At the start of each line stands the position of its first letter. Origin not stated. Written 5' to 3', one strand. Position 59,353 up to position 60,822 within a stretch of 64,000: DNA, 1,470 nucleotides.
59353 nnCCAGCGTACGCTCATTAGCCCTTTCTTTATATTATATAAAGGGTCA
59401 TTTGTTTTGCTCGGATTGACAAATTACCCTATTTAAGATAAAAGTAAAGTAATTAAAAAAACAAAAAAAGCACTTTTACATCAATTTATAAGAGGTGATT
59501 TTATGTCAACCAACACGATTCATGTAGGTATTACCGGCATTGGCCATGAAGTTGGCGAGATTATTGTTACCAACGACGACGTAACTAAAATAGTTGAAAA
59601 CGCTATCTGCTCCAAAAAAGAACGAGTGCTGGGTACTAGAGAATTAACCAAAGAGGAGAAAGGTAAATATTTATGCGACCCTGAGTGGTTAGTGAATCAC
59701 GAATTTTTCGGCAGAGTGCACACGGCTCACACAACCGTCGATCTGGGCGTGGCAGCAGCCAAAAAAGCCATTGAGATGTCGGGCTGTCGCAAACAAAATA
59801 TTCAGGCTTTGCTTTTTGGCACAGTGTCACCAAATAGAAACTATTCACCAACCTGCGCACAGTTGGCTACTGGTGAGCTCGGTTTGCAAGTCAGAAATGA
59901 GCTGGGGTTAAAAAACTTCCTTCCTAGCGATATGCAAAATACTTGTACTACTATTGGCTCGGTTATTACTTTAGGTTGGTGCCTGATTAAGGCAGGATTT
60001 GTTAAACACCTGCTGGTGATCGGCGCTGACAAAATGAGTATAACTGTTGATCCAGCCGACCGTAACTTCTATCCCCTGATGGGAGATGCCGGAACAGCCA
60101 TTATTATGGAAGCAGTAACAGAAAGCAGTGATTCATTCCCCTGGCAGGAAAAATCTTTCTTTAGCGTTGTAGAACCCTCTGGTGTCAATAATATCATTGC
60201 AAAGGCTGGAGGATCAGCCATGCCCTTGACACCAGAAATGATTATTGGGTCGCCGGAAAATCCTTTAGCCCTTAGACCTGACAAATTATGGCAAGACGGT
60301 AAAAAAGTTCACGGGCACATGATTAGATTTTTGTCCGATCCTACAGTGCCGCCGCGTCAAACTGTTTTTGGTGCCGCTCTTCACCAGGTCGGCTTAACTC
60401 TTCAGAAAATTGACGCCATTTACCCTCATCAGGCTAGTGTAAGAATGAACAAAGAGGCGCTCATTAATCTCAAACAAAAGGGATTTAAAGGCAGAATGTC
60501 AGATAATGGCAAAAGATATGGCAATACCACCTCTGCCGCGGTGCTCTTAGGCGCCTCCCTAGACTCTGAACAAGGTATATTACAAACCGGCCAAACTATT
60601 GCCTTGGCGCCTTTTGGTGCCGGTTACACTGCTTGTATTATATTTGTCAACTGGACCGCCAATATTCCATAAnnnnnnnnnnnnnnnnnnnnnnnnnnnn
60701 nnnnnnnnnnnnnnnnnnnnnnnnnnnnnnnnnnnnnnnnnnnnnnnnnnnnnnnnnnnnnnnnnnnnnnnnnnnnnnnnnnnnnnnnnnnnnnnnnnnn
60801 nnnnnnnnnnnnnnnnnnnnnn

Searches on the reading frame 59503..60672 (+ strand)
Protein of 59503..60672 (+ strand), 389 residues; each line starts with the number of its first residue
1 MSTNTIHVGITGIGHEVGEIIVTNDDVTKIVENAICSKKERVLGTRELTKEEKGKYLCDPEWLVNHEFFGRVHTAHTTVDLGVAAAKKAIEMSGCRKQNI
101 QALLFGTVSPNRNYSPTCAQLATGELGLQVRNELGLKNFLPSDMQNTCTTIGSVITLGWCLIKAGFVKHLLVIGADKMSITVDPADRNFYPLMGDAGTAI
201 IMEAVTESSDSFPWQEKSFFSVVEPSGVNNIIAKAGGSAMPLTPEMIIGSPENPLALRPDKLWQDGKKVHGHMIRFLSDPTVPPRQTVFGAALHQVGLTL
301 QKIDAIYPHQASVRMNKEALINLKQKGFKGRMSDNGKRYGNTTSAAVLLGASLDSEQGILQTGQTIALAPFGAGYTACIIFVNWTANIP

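Call 3: search_protein_families(library=pfam, proteins=[window:59503-60672:+], max_evalue=0.1)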
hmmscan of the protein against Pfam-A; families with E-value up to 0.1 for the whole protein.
window:59503-60672:+ (389 aa): 3 families
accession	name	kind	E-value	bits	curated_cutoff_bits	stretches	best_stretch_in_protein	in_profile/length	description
PF08541.16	ACP_syn_III_C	-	5.2e-14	52.6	26.6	1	293-384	1-90/90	3-Oxoacyl-[acyl-carrier-protein (ACP)] synthase III C terminal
PF08545.16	ACP_syn_III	-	5.3e-14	52.3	24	1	143-209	2-68/80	3-Oxoacyl-[acyl-carrier-protein (ACP)] synthase III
PF00108.29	Thiolase_N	-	0.00079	19.3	26.4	1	69-181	14-118/260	Thiolase, N-terminal domain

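Call 4: search_protein_families(library=ncbifam, proteins=[window:59503-60672:+], max_evalue=0.1)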
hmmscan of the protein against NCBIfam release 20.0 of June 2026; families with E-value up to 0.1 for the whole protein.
window:59503-60672:+ (389 aa): 15 families
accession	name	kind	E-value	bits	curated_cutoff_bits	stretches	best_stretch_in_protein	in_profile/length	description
NF006829.0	PRK09352.1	subfamily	2.6e-41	141.7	249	1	73-384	48-321/322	beta-ketoacyl-ACP synthase 3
TIGR00747.1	fabH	subfamily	3.8e-34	118.2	292.1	2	76-209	49-173/322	beta-ketoacyl-ACP synthase III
NF004623.0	PRK05963.1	equivalog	1.6e-22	80.3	437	1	75-382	51-326/328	beta-ketoacyl-ACP synthase III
NF005703.0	PRK07515.1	equivalog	2.7e-20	72.6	304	1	78-383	96-371/373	beta-ketoacyl-ACP synthase III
NF005541.0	PRK07204.1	equivalog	3.3e-15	56.3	402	1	75-381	49-326/329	beta-ketoacyl-ACP synthase III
NF006720.0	PRK09258.1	equivalog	6.6e-13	48.7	285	2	287-384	243-338/338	3-oxoacyl-ACP synthase III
NF005308.0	PRK06840.1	equivalog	1.4e-12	47.3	315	1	75-385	50-336/339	3-oxoacyl-ACP synthase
NF003274.0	PRK04262.1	equivalog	9.7e-11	41.3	244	1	78-201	51-163/347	hydroxymethylglutaryl-CoA synthase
NF005704.0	PRK07516.1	subfamily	3.3e-08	32.9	412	1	65-180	10-117/389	thiolase domain-containing protein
NF009519.0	PRK12880.1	equivalog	9.9e-08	31.7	436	1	77-211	59-183/353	beta-ketoacyl-ACP synthase III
TIGR00748.1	HMG_CoA_syn_Arc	equivalog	9.3e-07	28.4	353.35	2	77-190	49-152/345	hydroxymethylglutaryl-CoA synthase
NF004720.0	PRK06064.1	subfamily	0.001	17.9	420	1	73-181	17-118/389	thiolase domain-containing protein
TIGR01930.1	AcCoA-C-Actrans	subfamily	0.018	14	240.55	1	75-181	18-116/385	acetyl-CoA C-acyltransferase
NF004715.0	PRK06059.1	equivalog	0.032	13.2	424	1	76-178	21-115/399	lipid-transfer protein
NF053539.1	resorcinol_DarB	exception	0.061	12.4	550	0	282-369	270-360/377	dialkylresorcinol biosynthesis protein DarB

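Call 32: find_homologous_proteins(query=window:59503-60672:+)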
Query window:59503-60672:+ (389 aa): 335 proteins with E <= 0.001 among 8000 candidates; the best 120 are listed.
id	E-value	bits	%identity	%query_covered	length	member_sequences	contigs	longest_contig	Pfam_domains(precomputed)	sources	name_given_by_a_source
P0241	3.8e-262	887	100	100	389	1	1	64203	PF08545.17,PF08541.17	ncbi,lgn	ncbi:MAG: 3-oxoacyl-[acyl-carrier-protein] synthase III C-terminal domain-containing protein [Patesc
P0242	5.9e-175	600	69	99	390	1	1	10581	PF08545.17,PF00108.30,PF08541.17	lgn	-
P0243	7.7e-94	333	45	100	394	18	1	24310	PF08545.17,PF08541.17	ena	-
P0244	2.6e-91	324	44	98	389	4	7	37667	PF08545.17,PF08541.17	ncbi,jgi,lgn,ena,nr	ncbi:TPA: hypothetical protein DEB72_01880 [Patescibacteria group bacterium]|nr:hypothetical protein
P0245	4.6e-76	274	40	98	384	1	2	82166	PF08545.17,PF08541.17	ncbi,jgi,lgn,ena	-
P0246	3.9e-71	258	39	97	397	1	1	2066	PF08545.17,PF08541.17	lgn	-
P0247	3.3e-70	255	39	97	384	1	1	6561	PF08545.17,PF00108.30,PF08541.17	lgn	-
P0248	5.7e-69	251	39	99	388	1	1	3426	PF08545.17,PF00108.30,PF08541.17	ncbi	-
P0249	5.8e-66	241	36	97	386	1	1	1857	PF08545.17,PF08541.17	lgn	-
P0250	8.5e-49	185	32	98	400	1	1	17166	PF08545.17,PF00109.33,PF00108.30,PF08541.17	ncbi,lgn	-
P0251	7.4e-48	181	36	88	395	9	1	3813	PF08545.17,PF08541.17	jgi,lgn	jgi:3-oxoacyl-[acyl-carrier-protein] synthase-3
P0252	4.1e-43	166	34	94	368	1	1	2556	PF08545.17,PF00108.30,PF08541.17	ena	-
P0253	2.3e-37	147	35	77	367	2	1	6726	PF08545.17,PF00108.30,PF08541.17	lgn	-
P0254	1.4e-36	144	31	93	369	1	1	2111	PF08545.17,PF00108.30,PF08541.17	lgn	-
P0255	1.9e-36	144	33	95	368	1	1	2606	PF08545.17,PF00108.30,PF08541.17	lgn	-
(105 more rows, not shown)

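Call 33: find_encoding_contigs(protein=P0242, flank=6000, max_places=1)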
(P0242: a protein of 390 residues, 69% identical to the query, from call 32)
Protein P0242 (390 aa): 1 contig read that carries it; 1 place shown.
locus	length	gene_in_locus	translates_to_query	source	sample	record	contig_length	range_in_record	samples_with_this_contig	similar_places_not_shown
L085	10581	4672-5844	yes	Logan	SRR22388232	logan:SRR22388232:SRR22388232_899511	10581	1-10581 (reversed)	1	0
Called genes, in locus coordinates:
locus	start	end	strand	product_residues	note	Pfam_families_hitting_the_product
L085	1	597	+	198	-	?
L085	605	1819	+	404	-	PF28597:T2SSF_N, PF00482:T2SSF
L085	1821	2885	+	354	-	PF11104:PilM_2, PF06723:MreB_Mbl (faint), PF14450:FtsA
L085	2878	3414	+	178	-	PF05137:PilN (weak)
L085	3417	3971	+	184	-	-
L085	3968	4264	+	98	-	-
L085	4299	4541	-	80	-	PF01106:NifU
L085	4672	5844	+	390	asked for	PF00108:Thiolase_N (weak), PF08545:ACP_syn_III, PF08541:ACP_syn_III_C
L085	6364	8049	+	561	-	PF17802:SpaA (faint), PF13620:CarboxypepD_reg (weak), PF13715:CarbopepD_reg_2 (faint)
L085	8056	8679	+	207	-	-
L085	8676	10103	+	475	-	-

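Call 34: find_encoding_contigs(protein=P0244, flank=6000, max_places=1)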
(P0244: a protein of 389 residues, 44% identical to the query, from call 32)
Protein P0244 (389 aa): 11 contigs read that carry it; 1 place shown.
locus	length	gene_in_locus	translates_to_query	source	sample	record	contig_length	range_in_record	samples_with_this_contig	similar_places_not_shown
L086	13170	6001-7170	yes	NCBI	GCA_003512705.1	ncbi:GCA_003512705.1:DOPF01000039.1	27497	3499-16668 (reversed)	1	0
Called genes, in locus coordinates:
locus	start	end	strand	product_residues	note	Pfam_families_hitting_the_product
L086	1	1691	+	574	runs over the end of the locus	PF05157:MshEN, PF00437:T2SSE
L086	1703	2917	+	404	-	PF28597:T2SSF_N, PF00482:T2SSF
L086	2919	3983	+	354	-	PF11104:PilM_2, PF06723:MreB_Mbl (faint), PF14450:FtsA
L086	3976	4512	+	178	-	PF05137:PilN (weak)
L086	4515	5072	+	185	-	-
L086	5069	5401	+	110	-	-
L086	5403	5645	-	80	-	PF01106:NifU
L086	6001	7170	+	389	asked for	PF08545:ACP_syn_III, PF08541:ACP_syn_III_C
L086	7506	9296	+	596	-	PF07963:N_methyl (faint), PF17802:SpaA (faint), PF13620:CarboxypepD_reg (weak), PF13715:CarbopepD_reg_2 (faint)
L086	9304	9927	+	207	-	PF07963:N_methyl (weak)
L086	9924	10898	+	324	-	-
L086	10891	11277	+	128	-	-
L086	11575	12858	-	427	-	PF08245:Mur_ligase_M, PF02875:Mur_ligase_C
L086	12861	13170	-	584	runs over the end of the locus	PF03717:PBP_dimer, PF00905:Transpeptidase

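Call 35: find_encoding_contigs(protein=P0245, flank=6000, max_places=1)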
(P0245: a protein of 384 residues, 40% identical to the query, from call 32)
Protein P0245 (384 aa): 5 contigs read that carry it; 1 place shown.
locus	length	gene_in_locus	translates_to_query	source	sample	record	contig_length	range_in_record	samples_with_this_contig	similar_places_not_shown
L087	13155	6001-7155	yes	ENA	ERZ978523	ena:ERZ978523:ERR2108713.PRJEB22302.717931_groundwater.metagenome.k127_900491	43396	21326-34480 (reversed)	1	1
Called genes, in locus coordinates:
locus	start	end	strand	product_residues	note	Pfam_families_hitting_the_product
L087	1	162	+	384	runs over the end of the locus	PF01168:Ala_racemase_N, PF00842:Ala_racemase_C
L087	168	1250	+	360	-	PF01820:Dala_Dala_lig_N, PF02222:ATP-grasp (weak), PF07478:Dala_Dala_lig_C, PF02786:CPSase_L_D2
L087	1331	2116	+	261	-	-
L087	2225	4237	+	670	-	PF04055:Radical_SAM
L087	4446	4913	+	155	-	-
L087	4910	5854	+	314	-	PF02899:Phage_int_SAM_1, PF00589:Phage_integrase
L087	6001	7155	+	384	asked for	PF08545:ACP_syn_III, PF08541:ACP_syn_III_C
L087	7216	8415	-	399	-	PF01551:Peptidase_M23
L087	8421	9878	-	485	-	PF00749:tRNA-synt_1c, PF19269:Anticodon_2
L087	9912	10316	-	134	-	PF00293:NUDIX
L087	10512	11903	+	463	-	-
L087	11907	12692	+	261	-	PF02900:LigB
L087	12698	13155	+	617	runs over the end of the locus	PF17764:PriA_3primeBD, PF18074:PriA_C (weak)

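Call 44: search_solved_structures(query=window:59503-60672:+, max_evalue=0.001, show_alignments=2)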
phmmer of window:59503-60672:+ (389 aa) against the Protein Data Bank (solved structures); distinct sequences matched with E-value up to 0.001: 43.
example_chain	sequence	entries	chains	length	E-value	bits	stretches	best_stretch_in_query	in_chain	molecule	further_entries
8vd9_A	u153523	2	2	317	2.6e-22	82.5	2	80-206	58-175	Beta-ketoacyl-[acyl-carrier-protein] synthase III 1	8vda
4nhd_A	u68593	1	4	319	2e-18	69.7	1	61-207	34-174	3-oxoacyl-[acyl-carrier-protein] synthase 3 protein 1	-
4ylt_A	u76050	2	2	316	3.6e-18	68.9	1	61-204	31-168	3-oxoacyl-[acyl-carrier-protein] synthase 3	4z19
4wzu_A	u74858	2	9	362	6.9e-17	64.6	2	60-204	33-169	3-oxoacyl-[acyl-carrier-protein] synthase 3 protein 2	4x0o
1zow_A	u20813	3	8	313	9.9e-17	64.1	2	266-384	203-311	3-oxoacyl-[acyl-carrier-protein] synthase III | 3-oxoacyl-[acyl-carrier-protein] synthase 3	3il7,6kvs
1hn9_A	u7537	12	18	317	1.3e-16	63.7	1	59-205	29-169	BETA-KETOACYL-ACYL CARRIER PROTEIN SYNTHASE III | 3-oxoacyl-[acyl-carrier-protein] synthase III | 3-oxoacyl-[acyl-carrier-protein] synthase 3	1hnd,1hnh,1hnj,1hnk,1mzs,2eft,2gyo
6x7r_A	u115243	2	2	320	1.4e-16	63.7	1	59-205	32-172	3-oxoacyl-[acyl-carrier-protein] synthase 3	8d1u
3il9_A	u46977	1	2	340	1.6e-16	63.4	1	59-205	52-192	3-oxoacyl-[acyl-carrier-protein] synthase 3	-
9ka2_A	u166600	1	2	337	1.6e-16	63.4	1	59-205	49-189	Beta-ketoacyl-[acyl-carrier-protein] synthase III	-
1ebl_A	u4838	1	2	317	2.9e-16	62.6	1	59-205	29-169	BETA-KETOACYL-ACP SYNTHASE III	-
4x9k_A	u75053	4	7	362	1.1e-15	60.7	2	293-385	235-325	3-oxoacyl-[acyl-carrier-protein] synthase 3 protein 2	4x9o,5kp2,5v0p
4dfe_A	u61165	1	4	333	1.3e-15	60.4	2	61-207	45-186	3-oxoacyl-[acyl-carrier-protein] synthase 3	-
4ryb_A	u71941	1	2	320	1.9e-15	59.9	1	76-205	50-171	3-oxoacyl-[acyl-carrier-protein] synthase 3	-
2ebd_A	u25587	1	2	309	3.3e-15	59.1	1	61-211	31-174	3-oxoacyl-[acyl-carrier-protein] synthase 3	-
9ka5_A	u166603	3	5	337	5.9e-15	58.3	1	59-205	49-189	Beta-ketoacyl-[acyl-carrier-protein] synthase III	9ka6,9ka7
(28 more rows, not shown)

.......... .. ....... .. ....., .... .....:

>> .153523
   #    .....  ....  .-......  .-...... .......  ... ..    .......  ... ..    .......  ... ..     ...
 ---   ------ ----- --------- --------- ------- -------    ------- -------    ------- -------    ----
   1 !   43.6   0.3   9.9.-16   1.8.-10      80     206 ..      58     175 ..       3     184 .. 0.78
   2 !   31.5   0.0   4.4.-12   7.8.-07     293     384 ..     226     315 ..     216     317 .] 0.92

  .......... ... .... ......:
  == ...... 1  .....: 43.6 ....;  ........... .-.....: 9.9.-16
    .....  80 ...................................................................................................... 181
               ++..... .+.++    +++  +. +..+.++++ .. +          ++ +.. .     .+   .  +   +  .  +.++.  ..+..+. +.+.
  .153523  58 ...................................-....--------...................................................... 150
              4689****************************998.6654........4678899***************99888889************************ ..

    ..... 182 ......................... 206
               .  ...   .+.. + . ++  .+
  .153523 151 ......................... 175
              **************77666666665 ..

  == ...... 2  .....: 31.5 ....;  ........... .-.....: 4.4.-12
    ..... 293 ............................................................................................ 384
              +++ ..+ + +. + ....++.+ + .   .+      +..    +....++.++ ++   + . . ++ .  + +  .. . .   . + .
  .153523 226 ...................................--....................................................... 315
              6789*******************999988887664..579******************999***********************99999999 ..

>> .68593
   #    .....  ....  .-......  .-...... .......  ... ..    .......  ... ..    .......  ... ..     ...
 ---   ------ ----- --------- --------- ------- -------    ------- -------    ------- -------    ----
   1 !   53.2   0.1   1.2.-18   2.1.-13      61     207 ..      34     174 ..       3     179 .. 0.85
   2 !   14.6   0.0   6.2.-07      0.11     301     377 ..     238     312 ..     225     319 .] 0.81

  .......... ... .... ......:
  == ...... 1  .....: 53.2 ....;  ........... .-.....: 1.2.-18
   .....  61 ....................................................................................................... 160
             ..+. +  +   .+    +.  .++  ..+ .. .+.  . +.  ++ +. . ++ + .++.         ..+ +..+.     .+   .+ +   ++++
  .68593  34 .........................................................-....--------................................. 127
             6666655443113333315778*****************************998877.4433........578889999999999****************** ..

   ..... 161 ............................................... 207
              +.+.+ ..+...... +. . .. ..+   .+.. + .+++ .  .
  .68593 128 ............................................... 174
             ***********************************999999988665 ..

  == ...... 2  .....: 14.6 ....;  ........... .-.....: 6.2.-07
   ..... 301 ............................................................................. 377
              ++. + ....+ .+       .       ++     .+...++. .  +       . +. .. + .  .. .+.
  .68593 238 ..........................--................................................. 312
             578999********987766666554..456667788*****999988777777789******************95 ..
